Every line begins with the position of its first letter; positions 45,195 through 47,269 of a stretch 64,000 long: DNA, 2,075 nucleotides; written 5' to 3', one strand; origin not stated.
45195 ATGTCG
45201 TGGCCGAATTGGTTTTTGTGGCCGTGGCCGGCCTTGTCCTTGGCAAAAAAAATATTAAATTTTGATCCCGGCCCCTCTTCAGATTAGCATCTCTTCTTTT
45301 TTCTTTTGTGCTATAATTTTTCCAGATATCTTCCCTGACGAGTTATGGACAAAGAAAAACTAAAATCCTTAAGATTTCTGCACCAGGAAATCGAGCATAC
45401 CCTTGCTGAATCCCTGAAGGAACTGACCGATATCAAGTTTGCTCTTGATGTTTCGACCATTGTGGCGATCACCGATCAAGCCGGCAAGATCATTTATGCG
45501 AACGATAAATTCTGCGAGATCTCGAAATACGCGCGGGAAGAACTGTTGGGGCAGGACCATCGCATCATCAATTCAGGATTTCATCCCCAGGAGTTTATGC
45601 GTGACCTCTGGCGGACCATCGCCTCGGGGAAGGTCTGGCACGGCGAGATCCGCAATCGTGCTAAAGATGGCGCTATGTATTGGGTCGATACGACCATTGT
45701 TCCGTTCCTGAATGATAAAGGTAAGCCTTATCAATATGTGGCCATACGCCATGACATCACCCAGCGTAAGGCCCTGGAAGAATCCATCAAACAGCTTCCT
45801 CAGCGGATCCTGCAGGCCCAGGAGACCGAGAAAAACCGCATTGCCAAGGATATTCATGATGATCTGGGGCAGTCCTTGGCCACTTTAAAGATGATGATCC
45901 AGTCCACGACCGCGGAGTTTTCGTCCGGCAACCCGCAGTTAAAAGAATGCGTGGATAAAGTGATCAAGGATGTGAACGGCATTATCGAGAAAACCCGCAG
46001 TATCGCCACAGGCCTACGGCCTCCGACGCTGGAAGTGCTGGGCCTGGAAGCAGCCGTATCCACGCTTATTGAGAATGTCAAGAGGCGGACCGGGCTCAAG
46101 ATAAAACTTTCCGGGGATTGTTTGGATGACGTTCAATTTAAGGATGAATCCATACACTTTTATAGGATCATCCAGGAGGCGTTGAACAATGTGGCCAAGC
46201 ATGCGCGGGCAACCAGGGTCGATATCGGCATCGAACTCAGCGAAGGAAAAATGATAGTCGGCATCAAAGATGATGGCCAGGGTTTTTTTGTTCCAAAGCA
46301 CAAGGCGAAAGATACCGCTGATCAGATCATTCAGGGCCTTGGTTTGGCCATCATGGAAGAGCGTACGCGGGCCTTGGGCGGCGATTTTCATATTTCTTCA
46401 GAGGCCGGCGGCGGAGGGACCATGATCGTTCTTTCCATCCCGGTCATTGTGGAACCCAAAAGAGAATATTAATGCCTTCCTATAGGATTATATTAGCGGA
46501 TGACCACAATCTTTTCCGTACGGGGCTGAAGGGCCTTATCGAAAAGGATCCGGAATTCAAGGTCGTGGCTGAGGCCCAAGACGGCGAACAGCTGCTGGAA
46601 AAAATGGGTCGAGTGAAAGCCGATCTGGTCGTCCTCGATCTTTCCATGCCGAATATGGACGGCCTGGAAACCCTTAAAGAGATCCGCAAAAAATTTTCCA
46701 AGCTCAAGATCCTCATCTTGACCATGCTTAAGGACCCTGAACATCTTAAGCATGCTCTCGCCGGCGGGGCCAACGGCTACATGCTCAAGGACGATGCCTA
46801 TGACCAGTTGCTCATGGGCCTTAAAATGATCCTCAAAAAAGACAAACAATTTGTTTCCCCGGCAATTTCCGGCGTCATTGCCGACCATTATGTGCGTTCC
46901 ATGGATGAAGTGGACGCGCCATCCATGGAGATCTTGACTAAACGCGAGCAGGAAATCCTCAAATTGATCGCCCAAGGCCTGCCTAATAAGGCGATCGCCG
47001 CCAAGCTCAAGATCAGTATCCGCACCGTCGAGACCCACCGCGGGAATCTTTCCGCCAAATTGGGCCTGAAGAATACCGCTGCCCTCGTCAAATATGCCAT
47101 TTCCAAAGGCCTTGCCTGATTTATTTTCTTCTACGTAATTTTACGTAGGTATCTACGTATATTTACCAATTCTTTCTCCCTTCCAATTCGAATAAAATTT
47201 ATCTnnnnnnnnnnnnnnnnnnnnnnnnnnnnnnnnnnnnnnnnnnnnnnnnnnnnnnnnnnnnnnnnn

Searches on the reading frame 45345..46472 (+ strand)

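Call 18: search_protein_families(library=pfam, proteins=[window:45345-46472:+], max_evalue=0.0001)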
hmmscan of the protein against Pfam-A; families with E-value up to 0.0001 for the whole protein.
window:45345-46472:+ (375 aa): 9 families
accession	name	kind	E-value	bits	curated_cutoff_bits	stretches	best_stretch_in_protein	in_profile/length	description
PF13426.13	PAS_9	-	1.3e-19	70.8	27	1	39-140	3-103/103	PAS domain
PF08447.18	PAS_3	-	1.1e-15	58.1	25.6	1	49-134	1-88/89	PAS fold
PF07730.19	HisKA_3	-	9.5e-14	52.1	24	1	162-229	1-68/68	Histidine kinase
PF08448.16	PAS_4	-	1.1e-13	51.8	23.1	1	39-142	7-109/110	PAS fold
PF02518.31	HATPase_c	-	2.3e-13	51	26.4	1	269-366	3-108/111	Histidine kinase-, DNA gyrase B-, and HSP90-like ATPase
PF00989.32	PAS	-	6.5e-11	42.7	22.6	1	39-138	13-113/113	PAS fold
PF13581.12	HATPase_c_2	-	1.3e-07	32.1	27.4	1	275-363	35-125/127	Histidine kinase-like ATPase domain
PF13188.13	PAS_8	-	5.9e-05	23.3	21.8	0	38-82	12-53/65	PAS domain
PF19903.4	DUF6376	-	7.2e-05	23.5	27.3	0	136-206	28-98/116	Family of unknown function (DUF6376)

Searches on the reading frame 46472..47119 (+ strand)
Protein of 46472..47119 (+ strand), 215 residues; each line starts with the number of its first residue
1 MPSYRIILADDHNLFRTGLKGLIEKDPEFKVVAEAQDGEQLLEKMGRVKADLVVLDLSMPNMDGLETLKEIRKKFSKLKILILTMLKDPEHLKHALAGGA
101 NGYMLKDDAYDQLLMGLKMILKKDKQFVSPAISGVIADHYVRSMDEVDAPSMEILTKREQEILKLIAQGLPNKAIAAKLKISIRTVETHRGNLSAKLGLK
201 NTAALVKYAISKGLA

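Call 18: search_protein_families(library=pfam, proteins=[window:46472-47119:+], max_evalue=0.0001)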
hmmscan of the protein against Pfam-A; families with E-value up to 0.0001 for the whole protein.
window:46472-47119:+ (215 aa): 4 families
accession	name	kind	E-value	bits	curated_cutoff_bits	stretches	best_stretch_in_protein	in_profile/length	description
PF00072.30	Response_reg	-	1.4e-26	93.3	30.2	1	6-114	1-107/111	Response regulator receiver domain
PF00196.25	GerE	-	5e-20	71.3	23.5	1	154-209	2-57/57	Bacterial regulatory proteins, luxR family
PF08281.18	Sigma70_r4_2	-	1.2e-05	25.3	25.7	1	153-189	9-46/54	Sigma-70, region 4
PF13384.12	HTH_23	-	6.2e-05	23.1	24.6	0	158-186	6-34/50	Homeodomain-like domain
